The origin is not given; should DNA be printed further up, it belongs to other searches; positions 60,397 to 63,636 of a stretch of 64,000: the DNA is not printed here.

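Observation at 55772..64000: M48 protease, CarboxypepD_reg TonB-dependent receptor, two beta-propeller lipoproteins, OPT transporter and small lipoprotein: candidate two-membrane import pathway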

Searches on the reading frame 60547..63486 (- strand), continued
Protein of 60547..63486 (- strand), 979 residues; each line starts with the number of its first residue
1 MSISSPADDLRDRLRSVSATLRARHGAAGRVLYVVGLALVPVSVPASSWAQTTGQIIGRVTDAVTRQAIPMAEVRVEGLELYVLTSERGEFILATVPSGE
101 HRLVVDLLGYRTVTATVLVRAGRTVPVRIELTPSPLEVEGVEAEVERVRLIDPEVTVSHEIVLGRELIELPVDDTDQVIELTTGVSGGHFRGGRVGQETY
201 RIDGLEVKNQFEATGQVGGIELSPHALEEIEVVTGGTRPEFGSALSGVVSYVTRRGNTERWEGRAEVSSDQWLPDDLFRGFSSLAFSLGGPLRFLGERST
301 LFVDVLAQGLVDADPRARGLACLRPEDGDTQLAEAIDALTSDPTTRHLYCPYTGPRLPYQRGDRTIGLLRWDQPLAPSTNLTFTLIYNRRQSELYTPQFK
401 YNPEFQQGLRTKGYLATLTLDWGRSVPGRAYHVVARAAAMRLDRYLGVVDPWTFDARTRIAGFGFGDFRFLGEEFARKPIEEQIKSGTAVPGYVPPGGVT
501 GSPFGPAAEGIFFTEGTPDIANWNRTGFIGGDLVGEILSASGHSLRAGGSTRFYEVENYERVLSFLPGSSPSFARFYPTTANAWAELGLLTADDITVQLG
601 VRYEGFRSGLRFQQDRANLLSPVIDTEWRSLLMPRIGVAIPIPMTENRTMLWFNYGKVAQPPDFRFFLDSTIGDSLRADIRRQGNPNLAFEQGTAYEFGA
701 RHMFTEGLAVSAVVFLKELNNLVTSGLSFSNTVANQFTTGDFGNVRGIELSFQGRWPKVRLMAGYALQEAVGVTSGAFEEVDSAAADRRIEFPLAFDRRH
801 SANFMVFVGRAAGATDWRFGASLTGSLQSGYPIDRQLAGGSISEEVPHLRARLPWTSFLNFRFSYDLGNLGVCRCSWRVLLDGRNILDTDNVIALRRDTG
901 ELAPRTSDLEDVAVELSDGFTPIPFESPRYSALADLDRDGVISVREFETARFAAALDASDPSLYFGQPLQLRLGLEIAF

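Call 10: find_related_loci(query=A1, collection=genome_contigs, flank=10000)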
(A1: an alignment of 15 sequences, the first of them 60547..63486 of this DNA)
Query A1 (979 aa) in genome_contigs; peptide patterns used: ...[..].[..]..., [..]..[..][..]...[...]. (x = any residue, [..] = any of these).
134 stretches matched a pattern; 87 encode a relative of the query (tblastn E <= 1e-3); the best 80 are kept; 80 distinct loci.
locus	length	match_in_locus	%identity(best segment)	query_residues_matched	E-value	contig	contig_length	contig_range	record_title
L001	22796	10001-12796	65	48-979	0e+0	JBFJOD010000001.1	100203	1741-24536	MAG: Gemmatimonadota bacterium isolate Mix_sand18.2022.04.D.102 k141_1539644_length_100203_cov_12.1509, whole genome sho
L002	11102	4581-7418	65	32-979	0e+0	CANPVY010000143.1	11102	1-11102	MAG: uncultured bacterium isolate 3300027893_57 genome assembly, contig: 3300027893.a:Ga0209636_10007518, whole genome s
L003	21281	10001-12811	62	42-979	0e+0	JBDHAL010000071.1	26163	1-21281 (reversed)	MAG: Gemmatimonadota bacterium isolate M3-44_Bin_235 M3-44_Bin_235_scaffold_18295, whole genome shotgun sequence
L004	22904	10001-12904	61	9-979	0e+0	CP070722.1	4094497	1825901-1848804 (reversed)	MAG: Gemmatimonadota bacterium isolate bin464 chromosome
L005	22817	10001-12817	59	39-979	0e+0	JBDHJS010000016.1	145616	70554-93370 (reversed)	MAG: Gemmatimonadota bacterium isolate BHB10-26_Bin_292 BHB10-26_Bin_292_scaffold_811, whole genome shotgun sequence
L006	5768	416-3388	57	1-979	0e+0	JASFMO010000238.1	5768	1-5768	MAG: Gemmatimonadales bacterium isolate D0817S02metaG_Bin_254 D0817S02metaG_FD_scaffold_4551_c1, whole genome shotgun se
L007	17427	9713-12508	60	45-979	0e+0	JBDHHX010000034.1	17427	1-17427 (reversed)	MAG: Gemmatimonadota bacterium isolate M8-62_Bin_360 M8-62_Bin_360_scaffold_12103, whole genome shotgun sequence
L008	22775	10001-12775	59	54-979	0e+0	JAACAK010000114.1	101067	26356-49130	MAG: Candidatus Kutchimonas denitrificans isolate KS3-K002 K_merged_R1_(paired)_contig_146867, whole genome shotgun sequ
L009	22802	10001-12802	55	45-979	0e+0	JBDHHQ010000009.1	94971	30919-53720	MAG: Gemmatimonadota bacterium isolate M8-62_Bin_229 M8-62_Bin_229_scaffold_296, whole genome shotgun sequence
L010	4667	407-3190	56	51-979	0e+0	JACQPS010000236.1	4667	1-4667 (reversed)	MAG: Gemmatimonadetes bacterium isolate NC_groundwater_1313_Ag_S-0.2um_70_78 S_p2_S4_coassembly_k141_2549276, whole geno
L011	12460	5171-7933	54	50-979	0e+0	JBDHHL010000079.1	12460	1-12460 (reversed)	MAG: Gemmatimonadota bacterium isolate M8-62_Bin_193 M8-62_Bin_193_scaffold_21962, whole genome shotgun sequence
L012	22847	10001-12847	54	30-979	0e+0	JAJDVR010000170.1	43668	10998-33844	MAG: Gemmatimonadetes bacterium isolate jk18x22bins.6 k141_627927, whole genome shotgun sequence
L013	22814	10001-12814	54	42-979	0e+0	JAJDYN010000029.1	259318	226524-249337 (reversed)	MAG: Gemmatimonadetes bacterium isolate jk18x34bins.3 k141_246084, whole genome shotgun sequence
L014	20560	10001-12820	54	42-979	0e+0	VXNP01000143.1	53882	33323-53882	MAG: Gammaproteobacteria bacterium isolate SB0662_bin_11 NODE_630_length_53882_cov_82.736991, whole genome shotgun seque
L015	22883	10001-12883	53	21-979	0e+0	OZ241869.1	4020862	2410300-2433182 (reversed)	MAG: Longimicrobiales bacterium isolate 4d932f89-bb95-4433-bef4-8436000ce683 genome assembly, chromosome: 1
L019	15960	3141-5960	54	42-979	0e+0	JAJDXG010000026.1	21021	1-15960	MAG: Gemmatimonadetes bacterium isolate jk18x27bins.12 k141_1245944, whole genome shotgun sequence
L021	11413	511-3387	51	17-979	0e+0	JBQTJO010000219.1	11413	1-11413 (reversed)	MAG: Gemmatimonadota bacterium isolate SAR201 c_000000135929, whole genome shotgun sequence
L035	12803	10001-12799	50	2-943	0e+0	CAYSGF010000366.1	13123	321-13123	MAG TPA_asm: uncultured Gemmatimonadaceae bacterium isolate binchicken_co31_56 genome assembly, contig: k141_210050, who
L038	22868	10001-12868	48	32-979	0e+0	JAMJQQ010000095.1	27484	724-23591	MAG: Candidatus Carthagonibacter metallireducens isolate Bin_S162_005 Contig_S162_1551097, whole genome shotgun sequence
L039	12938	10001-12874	48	40-979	0e+0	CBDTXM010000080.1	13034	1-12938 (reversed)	MAG TPA_asm: uncultured bacterium isolate ERR2431956_binner123_Refined_47 genome assembly, contig: ERZ23880148.1363, who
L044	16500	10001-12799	49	47-979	0e+0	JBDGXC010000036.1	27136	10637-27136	MAG: Gemmatimonadota bacterium isolate M3-22_Bin_290 M3-22_Bin_290_scaffold_3906, whole genome shotgun sequence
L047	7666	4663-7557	48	23-979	0e+0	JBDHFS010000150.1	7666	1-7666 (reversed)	MAG: Gemmatimonadota bacterium isolate M8-58_Bin_274 M8-58_Bin_274_scaffold_57486, whole genome shotgun sequence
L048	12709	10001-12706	48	45-937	0e+0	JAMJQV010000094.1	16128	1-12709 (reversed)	MAG: Gemmatimonadota bacterium isolate Bin_S43_056 Contig_S43_1756476, whole genome shotgun sequence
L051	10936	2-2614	50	117-979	0e+0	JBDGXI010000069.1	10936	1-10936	MAG: Gemmatimonadota bacterium isolate M3-22_Bin_71 M3-22_Bin_71_scaffold_19829, whole genome shotgun sequence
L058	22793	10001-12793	47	45-979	0e+0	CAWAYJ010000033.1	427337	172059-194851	MAG: uncultured Gemmatimonadales bacterium isolate MFD05684.bin.1.259 genome assembly, contig: contig_9085, whole genome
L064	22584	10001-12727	37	31-979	1e-161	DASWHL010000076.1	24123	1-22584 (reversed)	MAG TPA_asm: Gemmatimonadales bacterium isolate SMAG_U2841 k141_548143, whole genome shotgun sequence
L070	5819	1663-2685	63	39-379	2e-138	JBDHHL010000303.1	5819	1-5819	MAG: Gemmatimonadota bacterium isolate M8-62_Bin_193 M8-62_Bin_193_scaffold_81892, whole genome shotgun sequence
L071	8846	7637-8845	73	29-434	0e+0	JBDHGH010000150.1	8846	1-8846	MAG: Gemmatimonadota bacterium isolate M8-58_Bin_422 M8-58_Bin_422_scaffold_45403, whole genome shotgun sequence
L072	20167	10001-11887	50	34-665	0e+0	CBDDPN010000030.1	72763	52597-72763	MAG: Longimicrobiales bacterium isolate f25bf1df-74c8-4449-8020-a8c54282f109 genome assembly, contig: contig_30, whole g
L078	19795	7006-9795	52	42-979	0e+0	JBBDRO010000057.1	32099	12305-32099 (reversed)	MAG: Gemmatimonadota bacterium isolate LejiaC_71_52 Lejia_C_3198_length_32099_cov_28, whole genome shotgun sequence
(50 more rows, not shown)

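Call 13: search_solved_structures(query=A1, max_evalue=0.01)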
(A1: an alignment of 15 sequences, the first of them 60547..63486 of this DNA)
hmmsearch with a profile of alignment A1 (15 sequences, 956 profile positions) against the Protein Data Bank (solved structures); distinct sequences matched with E-value up to 0.01: 10.
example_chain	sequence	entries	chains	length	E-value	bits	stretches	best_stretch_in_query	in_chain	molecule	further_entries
9gbc_A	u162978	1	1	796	3.7e-12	48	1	10-232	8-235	TonB-linked outer membrane receptor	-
5aq0_A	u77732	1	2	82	4e-06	28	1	32-109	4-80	CARBOXYPEPTIDASE D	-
2hdf_A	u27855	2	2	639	1.8e-05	25.8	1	132-246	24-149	Colicin I receptor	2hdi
9nn6_A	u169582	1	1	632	1.8e-05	25.8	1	132-246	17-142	Colicin I receptor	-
9j6z_A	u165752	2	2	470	5.4e-05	24.2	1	33-113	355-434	Carboxypeptidase D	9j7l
8the_A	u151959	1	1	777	0.0031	18.4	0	131-229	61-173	Heme/hemoglobin uptake outer membrane receptor PhuR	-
6sli_B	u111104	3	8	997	0.0033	18.4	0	30-154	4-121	RagA protein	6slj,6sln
5fp2_A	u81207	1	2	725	0.0051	17.7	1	191-269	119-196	FERRIC ENTEROBACTIN RECEPTOR PIRA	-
4wi0_B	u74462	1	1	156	0.0061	17.5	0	34-100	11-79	Cellulosomal scaffoldin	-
4u3s_B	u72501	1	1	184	0.0068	17.3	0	28-100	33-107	Cellulosomal scaffoldin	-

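Call 20: search_protein_families(library=pfam, proteins=[L078:18073-19362:+, L035:8987-9604:+, L071:5003-6151:-, L071:1186-3804:-, L058:15882-16865:+, L019:1833-3029:+, L021:5654-6403:+, L035:4979-6586:+, L058:7243-9294:+, L047:1030-2325:+], max_evalue=0.001)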
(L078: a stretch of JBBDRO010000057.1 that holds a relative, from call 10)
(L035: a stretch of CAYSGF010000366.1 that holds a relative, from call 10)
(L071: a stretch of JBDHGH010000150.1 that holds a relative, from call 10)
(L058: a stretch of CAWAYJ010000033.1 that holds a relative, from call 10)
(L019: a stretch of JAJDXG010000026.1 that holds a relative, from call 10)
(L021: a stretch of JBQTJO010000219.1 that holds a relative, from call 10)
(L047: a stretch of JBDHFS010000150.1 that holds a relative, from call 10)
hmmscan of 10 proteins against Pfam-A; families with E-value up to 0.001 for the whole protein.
L078:18073-19362:+ (429 aa): 2 families
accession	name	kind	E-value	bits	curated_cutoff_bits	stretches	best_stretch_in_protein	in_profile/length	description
PF17170.10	DUF5128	-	8e-06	25.7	22.9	1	105-187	49-134/321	6-bladed beta-propeller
PF01436.27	NHL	-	2.2e-05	24.7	20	1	98-125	1-28/28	NHL repeat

L035:8987-9604:+ (205 aa): 1 family
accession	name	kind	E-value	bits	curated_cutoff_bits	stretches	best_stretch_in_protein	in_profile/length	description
PF02245.21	Pur_DNA_glyco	-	1e-64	217.7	27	1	15-200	2-181/181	Methylpurine-DNA glycosylase (MPG)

L071:5003-6151:- (382 aa): 1 family
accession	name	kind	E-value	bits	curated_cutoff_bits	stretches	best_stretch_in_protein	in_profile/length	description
PF06271.18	RDD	-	1.4e-18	68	24.1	1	290-365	55-136/137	RDD family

L071:1186-3804:- (872 aa): 21 families
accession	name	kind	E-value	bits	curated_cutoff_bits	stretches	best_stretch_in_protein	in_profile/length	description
PF07724.20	AAA_2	-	5.8e-73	244.8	27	1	600-764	1-166/166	AAA domain (Cdc48 subfamily)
PF17871.7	AAA_lid_9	-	5.2e-36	123.2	22.8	1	343-445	1-103/104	AAA lid domain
PF10431.15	ClpB_D2-small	-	4.4e-26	91.2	21.9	1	770-850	1-81/81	C-terminal, D2-small domain, of ClpB protein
PF02861.25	Clp_N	-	1.3e-24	86.6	20.7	2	94-146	1-53/53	Clp amino terminal domain, pathogenicity island component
PF00004.35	AAA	-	7.3e-23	81.9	21.2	2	204-335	2-124/131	ATPase family associated with various cellular activities (AAA)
PF07728.20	AAA_5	-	2.7e-20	73.2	22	1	605-726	2-125/139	AAA domain (dynein-related subfamily)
PF13401.12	AAA_22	-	2.2e-11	44.6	27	1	604-700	7-110/130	AAA domain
PF13191.12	AAA_16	-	3e-11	44.5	32.6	1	181-225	2-49/167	AAA ATPase domain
PF00158.32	Sigma54_activat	-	2.9e-08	34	20.2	1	605-722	25-141/168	Sigma-54 interaction domain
PF01637.24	ATPase_2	-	4e-07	30.5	33.2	0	184-315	4-154/225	ATPase domain predominantly from Archaea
PF20720.3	nSTAND3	-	5.1e-07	30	27.2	0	189-226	8-43/155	Novel STAND NTPase 3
PF05621.17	TniB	-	1e-06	28.8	22.4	1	188-338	23-183/189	Bacterial TniB protein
PF13173.12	AAA_14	-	2.7e-06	27.8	27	0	204-287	6-77/129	AAA domain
PF12775.13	AAA_7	-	1.2e-05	25.3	25.8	0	605-651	36-82/181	P-loop containing dynein motor region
PF23569.1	NBD_SMAX1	-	2.8e-05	24.4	27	1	185-287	16-121/212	SMAX1 nucleotide binding domain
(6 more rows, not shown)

L058:15882-16865:+ (327 aa): 2 families
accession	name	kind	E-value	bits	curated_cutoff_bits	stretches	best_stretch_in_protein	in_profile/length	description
PF01012.27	ETF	-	1.6e-38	132.8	26.7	1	5-180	2-179/181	Electron transfer flavoprotein domain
PF00766.25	ETF_alpha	-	2.9e-33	114.1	27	1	201-282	2-81/81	Electron transfer flavoprotein FAD-binding domain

L019:1833-3029:+ (398 aa): 2 families
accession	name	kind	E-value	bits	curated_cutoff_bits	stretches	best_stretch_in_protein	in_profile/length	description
PF05762.20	VWA_CoxE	-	1.5e-63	214.6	26.4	1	172-379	11-222/222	VWA domain containing CoxE-like protein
PF13519.12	VWA_2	-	6.2e-05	24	27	1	219-318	2-106/107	von Willebrand factor type A domain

L021:5654-6403:+ (249 aa): 1 family
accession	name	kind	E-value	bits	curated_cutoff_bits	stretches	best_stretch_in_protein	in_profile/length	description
PF01012.27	ETF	-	7.2e-40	137.2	26.7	1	28-204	6-178/181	Electron transfer flavoprotein domain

L035:4979-6586:+ (535 aa): 2 families
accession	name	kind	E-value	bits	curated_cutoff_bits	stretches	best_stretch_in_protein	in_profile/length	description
PF00501.34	AMP-binding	-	5.8e-94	315.5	29.9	1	17-390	1-384/384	AMP-binding enzyme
PF13193.12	AMP-binding_C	-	1.5e-20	74.3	24.5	1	441-516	1-76/76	AMP-binding enzyme C-terminal domain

L058:7243-9294:+ (683 aa): 2 families
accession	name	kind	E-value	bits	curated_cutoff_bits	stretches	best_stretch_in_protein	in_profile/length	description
PF01936.24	NYN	-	3.4e-24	86.5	24.2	1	24-164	2-143/145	NYN domain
PF12872.13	OST-HTH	-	1.7e-07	31.4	23.8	0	195-251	15-68/71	OST-HTH/LOTUS domain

L047:1030-2325:+ (431 aa): 6 families
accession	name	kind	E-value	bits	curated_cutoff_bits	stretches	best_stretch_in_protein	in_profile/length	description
PF11700.14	ATG22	-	2.8e-51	175.2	24.1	1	61-423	80-481/482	Vacuole effluxer Atg22 like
PF07690.21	MFS_1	-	4.8e-38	131.4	33.4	2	24-381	4-347/347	Major Facilitator Superfamily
PF13347.12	MFS_2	-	3.5e-17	62.5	27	1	22-387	8-380/427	MFS/sugar transport protein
PF00083.30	Sugar_tr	-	3.5e-08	33.2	22.3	0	16-266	11-262/452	Sugar (and other) transporter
PF12832.13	MFS_1_like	-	7.5e-08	32.2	25.2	1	60-370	41-343/373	MFS_1 like family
PF05977.19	MFS_3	-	0.00012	21.1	27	1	59-144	52-137/524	Transmembrane secretion effector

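Call 21: search_protein_families(library=pfam, proteins=[L012:5920-7623:+, L013:16724-17200:+, L044:8200-9936:+, L048:7624-8139:+, L072:6942-7967:+, L070:231-1568:+, L051:6888-9758:+, L038:3805-6693:+, L039:6706-7692:+, L064:12776-13384:+], max_evalue=0.001)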
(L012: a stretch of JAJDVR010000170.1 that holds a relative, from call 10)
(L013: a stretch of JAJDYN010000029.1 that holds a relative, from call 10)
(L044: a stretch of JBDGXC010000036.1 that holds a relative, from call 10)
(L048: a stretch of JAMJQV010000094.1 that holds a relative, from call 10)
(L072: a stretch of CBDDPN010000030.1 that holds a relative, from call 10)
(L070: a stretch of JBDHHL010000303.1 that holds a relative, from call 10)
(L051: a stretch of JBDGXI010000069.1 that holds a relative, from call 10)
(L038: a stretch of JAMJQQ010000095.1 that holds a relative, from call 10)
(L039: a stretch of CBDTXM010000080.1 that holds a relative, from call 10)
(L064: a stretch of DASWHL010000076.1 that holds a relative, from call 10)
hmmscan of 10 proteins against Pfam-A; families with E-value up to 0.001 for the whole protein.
L012:5920-7623:+ (567 aa): 3 families
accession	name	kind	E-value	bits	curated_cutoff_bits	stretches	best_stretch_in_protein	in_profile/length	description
PF13517.12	FG-GAP_3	-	9.3e-47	157.9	26.9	6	330-391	1-61/61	FG-GAP-like repeat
PF01839.29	FG-GAP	-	1.7e-20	72.9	22.1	1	143-164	4-25/37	FG-GAP repeat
PF07593.17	UnbV_ASPIC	-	0.00022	21.5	23.4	1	487-542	3-54/68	ASPIC and UnbV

L013:16724-17200:+ (158 aa): 0 families

L044:8200-9936:+ (578 aa): 1 family
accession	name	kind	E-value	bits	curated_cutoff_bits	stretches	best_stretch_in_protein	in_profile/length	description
PF00246.29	Peptidase_M14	-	7.7e-13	49.1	21.6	1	89-218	5-132/286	Zinc carboxypeptidase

L048:7624-8139:+ (171 aa): 1 family
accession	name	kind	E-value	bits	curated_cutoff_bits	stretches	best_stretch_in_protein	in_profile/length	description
PF04893.22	Yip1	-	2.8e-15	57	28.6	1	35-159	30-169/173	Yip1 domain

L072:6942-7967:+ (341 aa): 1 family
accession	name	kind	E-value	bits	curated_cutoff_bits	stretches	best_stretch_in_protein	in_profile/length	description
PF13505.12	OMP_b-brl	-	0.0003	21.5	28.7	0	38-213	2-115/175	Outer membrane protein beta-barrel domain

L070:231-1568:+ (445 aa): 2 families
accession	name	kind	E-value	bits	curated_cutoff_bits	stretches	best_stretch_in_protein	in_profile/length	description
PF01435.24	Peptidase_M48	-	1.2e-32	113.7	20.3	1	220-423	2-181/186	Peptidase family M48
PF16491.10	Peptidase_M48_N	-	1.3e-28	100.5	27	1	51-215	13-178/179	CAAX prenyl protease N-terminal, five membrane helices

L051:6888-9758:+ (956 aa): 3 families
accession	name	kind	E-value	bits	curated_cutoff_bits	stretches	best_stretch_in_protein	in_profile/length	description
PF00676.26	E1_dh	-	1.1e-49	169.5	22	1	195-526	10-295/300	Dehydrogenase E1 component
PF02779.29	Transket_pyr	-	2.3e-48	164.6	27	1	613-806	2-173/174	Transketolase, pyrimidine binding domain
PF16870.10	OxoGdeHyase_C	-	5.1e-42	143.6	27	1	812-953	2-151/151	2-oxoglutarate dehydrogenase C-terminal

L038:3805-6693:+ (962 aa): 2 families
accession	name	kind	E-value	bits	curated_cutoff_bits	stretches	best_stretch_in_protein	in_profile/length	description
PF05193.26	Peptidase_M16_C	-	1.2e-31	110.4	23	2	233-413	2-179/181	Peptidase M16 inactive domain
PF00675.25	Peptidase_M16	-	3.4e-30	105.3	22.3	1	76-194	5-116/149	Insulinase (Peptidase family M16)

L039:6706-7692:+ (328 aa): 1 family
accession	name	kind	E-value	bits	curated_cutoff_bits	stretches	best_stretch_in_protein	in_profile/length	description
PF00248.27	Aldo_ket_red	-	7.7e-34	117.5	24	1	57-255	2-199/291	Aldo/keto reductase family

L064:12776-13384:+ (202 aa): 2 families
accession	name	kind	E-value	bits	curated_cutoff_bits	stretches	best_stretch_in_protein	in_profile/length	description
PF02777.23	Sod_Fe_C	-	2.5e-41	140.3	20.9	1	97-196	1-101/102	Iron/manganese superoxide dismutases, C-terminal domain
PF00081.27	Sod_Fe_N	-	1.2e-31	109.4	27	1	3-89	2-81/82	Iron/manganese superoxide dismutases, alpha-hairpin domain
